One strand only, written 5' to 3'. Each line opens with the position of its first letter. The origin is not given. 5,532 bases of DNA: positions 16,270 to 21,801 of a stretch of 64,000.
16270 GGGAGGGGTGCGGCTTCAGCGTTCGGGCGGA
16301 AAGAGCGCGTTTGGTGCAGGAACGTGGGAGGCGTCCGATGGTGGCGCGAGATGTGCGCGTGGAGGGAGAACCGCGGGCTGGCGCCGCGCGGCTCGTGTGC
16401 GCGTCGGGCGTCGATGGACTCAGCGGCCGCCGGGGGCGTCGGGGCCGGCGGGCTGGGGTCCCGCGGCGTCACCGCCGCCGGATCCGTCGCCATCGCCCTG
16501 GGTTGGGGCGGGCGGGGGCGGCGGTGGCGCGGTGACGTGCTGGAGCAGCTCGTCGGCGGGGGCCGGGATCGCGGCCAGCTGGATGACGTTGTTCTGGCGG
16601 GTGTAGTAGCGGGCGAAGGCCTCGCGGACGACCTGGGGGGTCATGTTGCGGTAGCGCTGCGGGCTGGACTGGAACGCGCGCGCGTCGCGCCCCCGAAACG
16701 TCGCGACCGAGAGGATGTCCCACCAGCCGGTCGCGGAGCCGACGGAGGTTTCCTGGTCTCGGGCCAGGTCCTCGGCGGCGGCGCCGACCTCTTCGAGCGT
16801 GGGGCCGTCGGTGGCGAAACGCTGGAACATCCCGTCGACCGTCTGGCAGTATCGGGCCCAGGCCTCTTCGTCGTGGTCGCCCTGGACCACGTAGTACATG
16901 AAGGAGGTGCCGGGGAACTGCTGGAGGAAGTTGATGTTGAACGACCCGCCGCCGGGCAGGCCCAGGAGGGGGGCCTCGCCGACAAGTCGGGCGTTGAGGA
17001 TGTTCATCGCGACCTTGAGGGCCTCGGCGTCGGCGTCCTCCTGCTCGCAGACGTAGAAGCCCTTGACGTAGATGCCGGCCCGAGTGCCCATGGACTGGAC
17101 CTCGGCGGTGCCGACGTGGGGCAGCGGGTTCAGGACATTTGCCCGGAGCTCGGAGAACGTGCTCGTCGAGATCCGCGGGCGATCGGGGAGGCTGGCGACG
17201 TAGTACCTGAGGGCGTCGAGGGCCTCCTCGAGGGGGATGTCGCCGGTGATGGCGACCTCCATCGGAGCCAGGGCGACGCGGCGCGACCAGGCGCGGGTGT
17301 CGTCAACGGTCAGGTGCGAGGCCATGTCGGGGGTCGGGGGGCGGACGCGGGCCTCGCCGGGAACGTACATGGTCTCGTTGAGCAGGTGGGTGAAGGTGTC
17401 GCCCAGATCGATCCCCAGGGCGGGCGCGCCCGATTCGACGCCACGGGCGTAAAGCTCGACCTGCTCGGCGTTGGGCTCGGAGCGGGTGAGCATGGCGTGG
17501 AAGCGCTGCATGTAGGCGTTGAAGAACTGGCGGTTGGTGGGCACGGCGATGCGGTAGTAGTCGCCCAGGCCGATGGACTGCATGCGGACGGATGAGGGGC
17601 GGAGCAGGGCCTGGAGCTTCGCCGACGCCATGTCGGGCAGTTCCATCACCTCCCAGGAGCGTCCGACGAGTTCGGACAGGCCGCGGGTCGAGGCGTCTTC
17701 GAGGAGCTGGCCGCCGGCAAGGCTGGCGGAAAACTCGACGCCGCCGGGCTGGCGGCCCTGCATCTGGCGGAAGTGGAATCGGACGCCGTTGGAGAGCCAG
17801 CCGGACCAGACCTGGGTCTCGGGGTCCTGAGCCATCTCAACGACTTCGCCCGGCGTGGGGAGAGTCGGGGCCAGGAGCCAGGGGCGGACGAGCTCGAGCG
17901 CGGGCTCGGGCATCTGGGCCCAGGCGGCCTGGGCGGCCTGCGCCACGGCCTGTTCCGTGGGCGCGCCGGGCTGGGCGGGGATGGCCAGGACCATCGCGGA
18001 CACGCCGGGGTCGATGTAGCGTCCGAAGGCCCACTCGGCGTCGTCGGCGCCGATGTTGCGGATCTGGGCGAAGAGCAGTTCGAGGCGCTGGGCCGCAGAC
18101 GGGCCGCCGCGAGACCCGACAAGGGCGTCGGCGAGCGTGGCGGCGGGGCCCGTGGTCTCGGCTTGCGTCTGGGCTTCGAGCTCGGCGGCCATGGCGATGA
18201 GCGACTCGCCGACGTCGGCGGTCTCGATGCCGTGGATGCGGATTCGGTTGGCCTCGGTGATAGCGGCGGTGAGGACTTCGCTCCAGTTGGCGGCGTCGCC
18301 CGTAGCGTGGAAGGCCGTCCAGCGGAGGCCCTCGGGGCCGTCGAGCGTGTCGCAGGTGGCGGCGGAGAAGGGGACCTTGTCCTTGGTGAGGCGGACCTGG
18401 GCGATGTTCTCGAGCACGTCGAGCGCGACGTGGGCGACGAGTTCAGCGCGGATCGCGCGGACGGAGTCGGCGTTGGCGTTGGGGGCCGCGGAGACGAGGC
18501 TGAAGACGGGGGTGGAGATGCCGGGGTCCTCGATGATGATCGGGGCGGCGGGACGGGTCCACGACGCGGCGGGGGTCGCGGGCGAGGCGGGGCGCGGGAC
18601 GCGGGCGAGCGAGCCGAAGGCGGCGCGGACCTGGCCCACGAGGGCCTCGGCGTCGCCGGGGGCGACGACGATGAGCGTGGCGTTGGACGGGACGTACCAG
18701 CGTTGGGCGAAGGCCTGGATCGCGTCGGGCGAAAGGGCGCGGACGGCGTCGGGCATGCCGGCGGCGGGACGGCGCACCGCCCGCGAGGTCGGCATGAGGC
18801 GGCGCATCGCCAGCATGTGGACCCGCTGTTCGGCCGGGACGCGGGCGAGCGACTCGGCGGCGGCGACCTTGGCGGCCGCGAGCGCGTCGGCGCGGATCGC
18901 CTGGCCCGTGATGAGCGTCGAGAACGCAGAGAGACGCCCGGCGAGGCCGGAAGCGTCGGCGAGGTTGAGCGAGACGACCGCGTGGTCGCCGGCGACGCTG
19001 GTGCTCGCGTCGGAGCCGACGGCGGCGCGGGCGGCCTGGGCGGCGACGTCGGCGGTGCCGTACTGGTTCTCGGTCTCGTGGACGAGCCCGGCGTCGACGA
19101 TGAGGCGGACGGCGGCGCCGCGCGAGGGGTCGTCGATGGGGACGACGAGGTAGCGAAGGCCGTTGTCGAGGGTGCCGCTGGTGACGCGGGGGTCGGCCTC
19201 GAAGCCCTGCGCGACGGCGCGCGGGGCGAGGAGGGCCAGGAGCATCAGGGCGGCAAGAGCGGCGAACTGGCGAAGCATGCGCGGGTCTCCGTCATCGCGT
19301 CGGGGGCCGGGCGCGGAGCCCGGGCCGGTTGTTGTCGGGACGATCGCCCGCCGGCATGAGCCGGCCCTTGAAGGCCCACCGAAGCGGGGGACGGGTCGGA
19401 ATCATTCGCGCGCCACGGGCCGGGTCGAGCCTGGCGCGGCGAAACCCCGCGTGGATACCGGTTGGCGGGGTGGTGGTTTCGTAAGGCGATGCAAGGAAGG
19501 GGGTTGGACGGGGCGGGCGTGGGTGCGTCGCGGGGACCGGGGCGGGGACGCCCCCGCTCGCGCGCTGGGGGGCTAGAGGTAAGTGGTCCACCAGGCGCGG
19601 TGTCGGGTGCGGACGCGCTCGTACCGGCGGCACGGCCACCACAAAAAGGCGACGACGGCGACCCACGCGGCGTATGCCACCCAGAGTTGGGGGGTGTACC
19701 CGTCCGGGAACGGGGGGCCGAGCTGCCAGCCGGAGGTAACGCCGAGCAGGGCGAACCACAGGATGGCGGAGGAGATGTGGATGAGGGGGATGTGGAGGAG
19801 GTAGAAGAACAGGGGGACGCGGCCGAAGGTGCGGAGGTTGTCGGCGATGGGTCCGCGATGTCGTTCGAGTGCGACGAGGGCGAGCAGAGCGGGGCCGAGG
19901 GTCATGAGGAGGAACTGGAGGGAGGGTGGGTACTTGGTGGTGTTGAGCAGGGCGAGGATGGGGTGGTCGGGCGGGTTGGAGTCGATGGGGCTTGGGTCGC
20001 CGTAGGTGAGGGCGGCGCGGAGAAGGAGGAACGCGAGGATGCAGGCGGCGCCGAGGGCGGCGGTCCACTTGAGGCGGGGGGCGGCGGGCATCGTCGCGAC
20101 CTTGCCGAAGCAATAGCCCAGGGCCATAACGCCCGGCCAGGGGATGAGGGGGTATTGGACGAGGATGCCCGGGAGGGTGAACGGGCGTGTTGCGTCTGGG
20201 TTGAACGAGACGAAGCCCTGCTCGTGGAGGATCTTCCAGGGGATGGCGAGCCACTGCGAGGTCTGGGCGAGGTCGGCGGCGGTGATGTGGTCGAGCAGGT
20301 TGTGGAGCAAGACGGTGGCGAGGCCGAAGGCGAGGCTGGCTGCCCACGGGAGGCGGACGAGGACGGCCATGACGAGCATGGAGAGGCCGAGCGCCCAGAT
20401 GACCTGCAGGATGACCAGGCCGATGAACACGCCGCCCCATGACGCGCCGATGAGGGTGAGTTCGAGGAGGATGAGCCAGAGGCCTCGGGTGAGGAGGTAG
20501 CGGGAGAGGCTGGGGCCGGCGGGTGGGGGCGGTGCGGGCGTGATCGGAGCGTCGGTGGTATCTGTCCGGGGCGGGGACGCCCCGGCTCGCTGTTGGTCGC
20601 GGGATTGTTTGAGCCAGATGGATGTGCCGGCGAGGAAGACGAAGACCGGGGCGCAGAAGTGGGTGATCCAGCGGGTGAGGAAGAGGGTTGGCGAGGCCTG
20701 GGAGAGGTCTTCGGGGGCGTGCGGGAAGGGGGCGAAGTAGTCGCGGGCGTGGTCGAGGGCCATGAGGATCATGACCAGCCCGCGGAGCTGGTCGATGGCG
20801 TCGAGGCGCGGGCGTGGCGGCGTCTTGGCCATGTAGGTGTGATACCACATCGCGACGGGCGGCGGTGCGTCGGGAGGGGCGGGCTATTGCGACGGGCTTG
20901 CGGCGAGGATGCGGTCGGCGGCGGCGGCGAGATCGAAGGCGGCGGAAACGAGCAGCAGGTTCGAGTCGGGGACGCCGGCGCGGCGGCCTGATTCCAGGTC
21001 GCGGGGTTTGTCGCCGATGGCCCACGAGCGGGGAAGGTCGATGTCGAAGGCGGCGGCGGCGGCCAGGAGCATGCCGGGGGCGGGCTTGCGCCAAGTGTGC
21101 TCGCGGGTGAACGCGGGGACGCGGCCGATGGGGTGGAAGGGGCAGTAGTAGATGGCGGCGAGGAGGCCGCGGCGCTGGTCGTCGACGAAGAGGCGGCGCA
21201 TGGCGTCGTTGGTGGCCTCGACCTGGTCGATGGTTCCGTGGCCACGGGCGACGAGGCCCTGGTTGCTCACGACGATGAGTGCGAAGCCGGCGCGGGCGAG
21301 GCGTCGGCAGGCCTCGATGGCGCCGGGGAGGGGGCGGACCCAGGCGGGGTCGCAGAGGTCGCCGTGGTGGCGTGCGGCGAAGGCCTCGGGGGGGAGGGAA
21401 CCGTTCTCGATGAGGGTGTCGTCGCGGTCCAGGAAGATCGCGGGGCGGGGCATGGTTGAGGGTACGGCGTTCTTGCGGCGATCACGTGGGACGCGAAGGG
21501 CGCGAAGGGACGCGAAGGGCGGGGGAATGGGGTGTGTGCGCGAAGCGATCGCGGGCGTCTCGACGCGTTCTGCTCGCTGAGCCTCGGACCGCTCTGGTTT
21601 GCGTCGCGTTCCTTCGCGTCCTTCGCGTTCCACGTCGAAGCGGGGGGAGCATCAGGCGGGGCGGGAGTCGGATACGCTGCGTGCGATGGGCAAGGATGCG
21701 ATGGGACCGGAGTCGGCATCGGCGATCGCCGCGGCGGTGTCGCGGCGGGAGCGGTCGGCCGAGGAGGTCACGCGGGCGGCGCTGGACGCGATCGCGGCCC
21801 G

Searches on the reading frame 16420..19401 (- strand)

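Call 8: search_protein_families(library=pfam, proteins=[window:16420-19401:-], max_evalue=0.001)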
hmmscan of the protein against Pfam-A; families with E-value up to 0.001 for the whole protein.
window:16420-19401:- (993 aa): 1 family
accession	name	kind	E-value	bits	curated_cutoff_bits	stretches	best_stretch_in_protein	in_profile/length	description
PF05193.26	Peptidase_M16_C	-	3.9e-16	59.9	23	1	223-398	2-175/181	Peptidase M16 inactive domain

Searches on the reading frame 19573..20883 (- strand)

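Call 7: search_protein_families(library=pfam, proteins=[window:19573-20883:-], max_evalue=0.001)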
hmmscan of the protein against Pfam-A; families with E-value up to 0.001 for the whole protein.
window:19573-20883:- (436 aa): 2 families
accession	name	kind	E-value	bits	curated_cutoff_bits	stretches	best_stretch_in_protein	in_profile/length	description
PF07786.18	HGSNAT_cat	-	3.8e-18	66.3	22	1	26-283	1-206/222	Heparan-alpha-glucosaminide N-acetyltransferase, catalytic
PF01757.29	Acyl_transf_3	-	1.4e-08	34.7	31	0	28-153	2-90/326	Acyltransferase domain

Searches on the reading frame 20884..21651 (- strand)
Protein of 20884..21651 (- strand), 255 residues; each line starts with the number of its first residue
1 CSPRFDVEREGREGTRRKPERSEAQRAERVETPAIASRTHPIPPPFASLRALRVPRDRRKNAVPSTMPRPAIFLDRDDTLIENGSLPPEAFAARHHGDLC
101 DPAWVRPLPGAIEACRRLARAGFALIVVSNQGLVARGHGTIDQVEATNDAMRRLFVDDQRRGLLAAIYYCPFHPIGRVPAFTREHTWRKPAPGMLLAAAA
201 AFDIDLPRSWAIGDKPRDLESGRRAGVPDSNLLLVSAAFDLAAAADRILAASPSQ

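Call 7: search_protein_families(library=pfam, proteins=[window:20884-21651:-], max_evalue=0.001)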
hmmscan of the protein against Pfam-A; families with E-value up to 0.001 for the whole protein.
window:20884-21651:- (255 aa): 4 families
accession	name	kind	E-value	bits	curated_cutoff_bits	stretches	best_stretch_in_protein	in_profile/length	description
PF13242.12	Hydrolase_like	-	4.1e-08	33.4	22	1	187-227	2-43/75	HAD-hyrolase-like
PF00702.32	Hydrolase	-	2.1e-07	31.9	26.4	0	189-226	154-191/191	haloacid dehalogenase-like hydrolase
PF13419.12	HAD_2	-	4.2e-06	27.4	23.8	1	188-227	134-173/178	Haloacid dehalogenase-like hydrolase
PF12710.13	HAD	-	8.7e-05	23.5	27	0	196-220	160-186/189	haloacid dehalogenase-like hydrolase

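Call 19: search_protein_families(library=ncbifam, proteins=[window:20884-21651:-], max_evalue=0.001)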
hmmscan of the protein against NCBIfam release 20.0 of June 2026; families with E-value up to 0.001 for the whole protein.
window:20884-21651:- (255 aa): 12 families
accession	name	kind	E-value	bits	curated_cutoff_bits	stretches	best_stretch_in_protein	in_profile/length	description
NF006506.0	PRK08942.1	equivalog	3.3e-27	95.2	178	1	105-234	28-148/182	D-glycero-beta-D-manno-heptose 1,7-bisphosphate 7-phosphatase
TIGR00213.1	GmhB_yaeD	subfamily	2.3e-22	79.5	149.6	1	107-236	27-152/176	D-glycero-beta-D-manno-heptose 1,7-bisphosphate 7-phosphatase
TIGR01656.1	Histidinol-ppas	subfamily_domain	2.5e-22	79.4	84.15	1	70-229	1-142/149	histidinol-phosphate phosphatase domain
TIGR01662.1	HAD-SF-IIIA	subfamily_domain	1.9e-17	63.7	44.6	1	71-229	2-135/141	HAD-IIIA family hydrolase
NF050049.1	HBPPhtaseGmhB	domain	1.5e-12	47.7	250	1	110-236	32-145/171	D-glycero-alpha-D-manno-heptose-1,7-bisphosphate 7-phosphatase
TIGR01261.1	hisB_Nterm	equivalog_domain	1.5e-06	27.8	140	1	70-221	2-135/161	histidinol-phosphatase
NF005264.0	PRK06769.1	equivalog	5e-06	26.4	217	1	167-227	78-131/175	HAD-IIIA family hydrolase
NF003937.0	PRK05446.1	equivalog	8.3e-06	25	443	1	69-224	3-140/355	bifunctional histidinol-phosphatase/imidazoleglycerol-phosphate dehydratase HisB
NF009696.0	PRK13222.1-3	equivalog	0.00021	21.1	359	1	187-227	141-181/223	N-acetylmuramic acid 6-phosphate phosphatase MupP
TIGR01454.1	AHBA_synth_RP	hypoth_equivalog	0.00034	20.3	246.65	1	185-253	127-196/205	AHBA synthesis associated protein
TIGR01509.1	HAD-SF-IA-v3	subfamily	0.00056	20.1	29.4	0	188-227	110-149/154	HAD-IA family hydrolase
TIGR01449.2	PGP_bact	equivalog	0.00077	19.1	180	0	188-229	140-181/213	phosphoglycolate phosphatase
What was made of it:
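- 20884..21453 (-): HAD-IIIA phosphatase, GmhB-like but below the family cutoff. The GmhB models are the best hits, at 95 and 79.5 bits against cutoffs of 178 and 149.6 (call 19).
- Checked: 20884-21453(-) is a HAD-IIIA hydrolase whose best NCBIfam hit is GmhB, but at 95 bits against a cutoff of 178 (call 19).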
